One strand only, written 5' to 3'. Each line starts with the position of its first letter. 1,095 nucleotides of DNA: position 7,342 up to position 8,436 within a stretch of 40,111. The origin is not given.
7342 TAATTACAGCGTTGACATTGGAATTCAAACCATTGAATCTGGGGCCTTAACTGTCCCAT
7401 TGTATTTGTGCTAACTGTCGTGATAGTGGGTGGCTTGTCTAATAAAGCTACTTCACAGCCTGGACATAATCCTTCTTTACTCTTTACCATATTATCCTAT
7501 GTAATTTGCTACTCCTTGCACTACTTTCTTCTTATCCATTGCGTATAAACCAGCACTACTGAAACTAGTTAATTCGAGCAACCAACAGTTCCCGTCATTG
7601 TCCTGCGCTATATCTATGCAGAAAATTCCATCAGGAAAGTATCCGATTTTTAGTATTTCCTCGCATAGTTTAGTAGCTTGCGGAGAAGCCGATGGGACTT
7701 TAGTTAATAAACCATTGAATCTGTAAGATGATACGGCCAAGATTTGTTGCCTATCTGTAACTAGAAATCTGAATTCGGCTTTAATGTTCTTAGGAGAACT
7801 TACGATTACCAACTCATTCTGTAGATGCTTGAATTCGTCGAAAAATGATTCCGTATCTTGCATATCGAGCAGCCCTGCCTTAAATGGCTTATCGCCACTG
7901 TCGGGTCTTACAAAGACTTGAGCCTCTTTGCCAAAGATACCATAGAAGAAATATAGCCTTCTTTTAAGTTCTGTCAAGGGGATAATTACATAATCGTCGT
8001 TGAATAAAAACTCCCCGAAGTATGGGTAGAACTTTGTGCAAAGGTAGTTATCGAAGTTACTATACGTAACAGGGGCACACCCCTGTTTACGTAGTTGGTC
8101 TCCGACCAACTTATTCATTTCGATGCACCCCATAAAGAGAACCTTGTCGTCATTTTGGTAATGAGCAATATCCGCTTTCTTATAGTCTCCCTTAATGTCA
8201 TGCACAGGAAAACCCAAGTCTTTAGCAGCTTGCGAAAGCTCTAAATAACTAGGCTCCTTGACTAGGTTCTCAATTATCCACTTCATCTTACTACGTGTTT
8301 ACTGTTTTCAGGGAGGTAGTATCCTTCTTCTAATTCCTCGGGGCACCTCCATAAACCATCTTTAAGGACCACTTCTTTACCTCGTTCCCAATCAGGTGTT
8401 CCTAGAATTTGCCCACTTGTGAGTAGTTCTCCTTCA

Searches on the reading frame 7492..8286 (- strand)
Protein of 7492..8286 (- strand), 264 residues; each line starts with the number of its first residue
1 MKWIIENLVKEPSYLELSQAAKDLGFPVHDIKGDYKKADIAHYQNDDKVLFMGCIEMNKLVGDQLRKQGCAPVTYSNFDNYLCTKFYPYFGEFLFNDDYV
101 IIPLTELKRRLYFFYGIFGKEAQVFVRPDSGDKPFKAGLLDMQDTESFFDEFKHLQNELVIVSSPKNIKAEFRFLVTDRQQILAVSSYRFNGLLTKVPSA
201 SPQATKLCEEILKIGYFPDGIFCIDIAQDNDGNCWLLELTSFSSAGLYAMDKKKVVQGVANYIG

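Call 20: search_protein_families(library=pfam, proteins=[window:7492-8286:-], max_evalue=0.01)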
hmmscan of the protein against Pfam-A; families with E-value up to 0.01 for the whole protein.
window:7492-8286:- (264 aa): 2 families
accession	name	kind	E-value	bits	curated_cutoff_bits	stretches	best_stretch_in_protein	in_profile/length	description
PF18299.6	R2K_2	-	1.2e-12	48.4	26.2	1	119-257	17-146/147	ATP-grasp domain, R2K clade family 2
PF14243.11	R2K_3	-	3e-08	34.5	26.3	1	125-257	45-167/169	ATP-grasp domain, R2K clade family 3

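Call 96: find_homologous_proteins(query=window:7492-8286:-, max_evalue=1e-10)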
Query window:7492-8286:- (264 aa): 126 proteins with E <= 1e-10 among 508 candidates; the best 120 are listed.
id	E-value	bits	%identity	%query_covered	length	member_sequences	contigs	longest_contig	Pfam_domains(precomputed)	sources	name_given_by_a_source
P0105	1.4e-177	607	100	100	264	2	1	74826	PF14243.12,PF18299.7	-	-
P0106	1.2e-132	459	72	100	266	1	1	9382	PF14243.12,PF18299.7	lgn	-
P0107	1.3e-119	417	69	98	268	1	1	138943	PF14243.12,PF18299.7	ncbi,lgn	-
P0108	2.3e-118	413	68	99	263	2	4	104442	PF14243.12,PF18299.7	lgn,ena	-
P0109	8.5e-113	394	63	100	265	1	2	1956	PF14243.12,PF18299.7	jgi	jgi:hypothetical protein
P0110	1.5e-112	394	65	100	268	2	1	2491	PF14243.12,PF18299.7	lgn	-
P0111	1.5e-109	384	63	99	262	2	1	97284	PF14243.12,PF18299.7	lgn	-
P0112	5.9e-102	359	62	98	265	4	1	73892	PF14243.12,PF18299.7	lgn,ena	-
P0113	1.3e-101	358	62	98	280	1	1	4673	PF14243.12,PF18299.7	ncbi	-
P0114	9.0e-101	355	60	98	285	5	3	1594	PF18299.7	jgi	-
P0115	7.0e-100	352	59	98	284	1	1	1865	PF14243.12,PF18299.7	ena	-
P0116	3.0e-99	350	59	98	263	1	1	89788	PF18299.7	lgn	-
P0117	1.1e-93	332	57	99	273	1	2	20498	PF18299.7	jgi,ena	-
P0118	3.0e-93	330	54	98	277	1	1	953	PF18299.7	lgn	-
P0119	2.0e-92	328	56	98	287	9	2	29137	PF14243.12,PF18299.7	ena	-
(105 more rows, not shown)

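Call 97: find_related_loci(query=window:7492-8286:-, collection=viral_contigs, flank=10000)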
Query window:7492-8286:- (264 aa) in viral_contigs; peptide patterns used: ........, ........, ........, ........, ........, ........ (x = any residue, [..] = any of these).
1 stretches matched a pattern, but none encodes a relative of the query by tblastn (E <= 1e-3).

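Call 98: find_encoding_contigs(protein=P0107, flank=10000, max_places=3)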
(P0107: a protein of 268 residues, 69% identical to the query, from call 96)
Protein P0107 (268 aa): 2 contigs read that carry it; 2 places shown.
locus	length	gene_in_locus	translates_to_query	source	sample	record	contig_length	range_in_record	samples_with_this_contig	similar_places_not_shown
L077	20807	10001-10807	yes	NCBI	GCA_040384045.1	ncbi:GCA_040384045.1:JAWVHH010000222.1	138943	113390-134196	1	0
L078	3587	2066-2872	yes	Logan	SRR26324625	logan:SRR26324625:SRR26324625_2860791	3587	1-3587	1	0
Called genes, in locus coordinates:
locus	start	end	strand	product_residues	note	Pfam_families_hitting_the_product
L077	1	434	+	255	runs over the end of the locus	PF13229:Beta_helix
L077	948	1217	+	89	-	-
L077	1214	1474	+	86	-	-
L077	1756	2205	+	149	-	-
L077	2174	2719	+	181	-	PF15891:Nuc_deoxyri_tr2 (faint)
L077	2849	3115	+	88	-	PF18909:dGTP_diPhyd_N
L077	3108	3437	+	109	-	-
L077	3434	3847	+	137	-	PF09643:YopX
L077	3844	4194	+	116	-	PF09643:YopX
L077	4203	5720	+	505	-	-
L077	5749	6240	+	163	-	PF08719:NADAR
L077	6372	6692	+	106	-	PF14216:DUF4326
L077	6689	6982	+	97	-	-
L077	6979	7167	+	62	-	-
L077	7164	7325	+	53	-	-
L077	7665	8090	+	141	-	PF07460:NUMOD3 (faint), PF01844:HNH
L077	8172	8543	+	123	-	-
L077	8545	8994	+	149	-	-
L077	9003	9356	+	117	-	-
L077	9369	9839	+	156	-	-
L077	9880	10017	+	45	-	-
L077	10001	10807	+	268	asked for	PF14243:R2K_3, PF18299:R2K_2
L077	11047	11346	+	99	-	-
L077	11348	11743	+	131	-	-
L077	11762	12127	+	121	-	-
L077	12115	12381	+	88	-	-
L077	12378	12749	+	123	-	-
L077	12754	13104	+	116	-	-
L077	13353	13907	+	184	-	-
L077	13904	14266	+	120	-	-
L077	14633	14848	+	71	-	-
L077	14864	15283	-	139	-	-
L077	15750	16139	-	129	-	-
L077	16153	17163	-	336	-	-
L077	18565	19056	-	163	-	-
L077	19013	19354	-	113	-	-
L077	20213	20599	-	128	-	-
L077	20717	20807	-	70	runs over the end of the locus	-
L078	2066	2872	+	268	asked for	PF14243:R2K_3, PF18299:R2K_2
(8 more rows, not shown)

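Call 111: search_protein_families(library=padloc, proteins=[L077:16153-17163:-], max_evalue=0.01)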
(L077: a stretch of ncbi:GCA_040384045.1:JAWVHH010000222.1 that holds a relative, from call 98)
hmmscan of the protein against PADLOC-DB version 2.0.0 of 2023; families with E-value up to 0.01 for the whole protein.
L077:16153-17163:- (336 aa): 4 families
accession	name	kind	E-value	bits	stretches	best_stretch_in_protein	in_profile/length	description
PDLC04140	mad8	-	0.00015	19.4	1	38-168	30-113/314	mads_8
PDLC03838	DolB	-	0.0042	14.4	1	15-87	144-214/375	-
PDLC01994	RtcR_PspF1--CARF_AAA_HTH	-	0.0044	14.1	1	15-79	163-225/468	-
PDLC01148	RecD_like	-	0.0094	12.3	0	40-68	333-361/719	RecD/Tra ATPase fused to N-terminal HHH domain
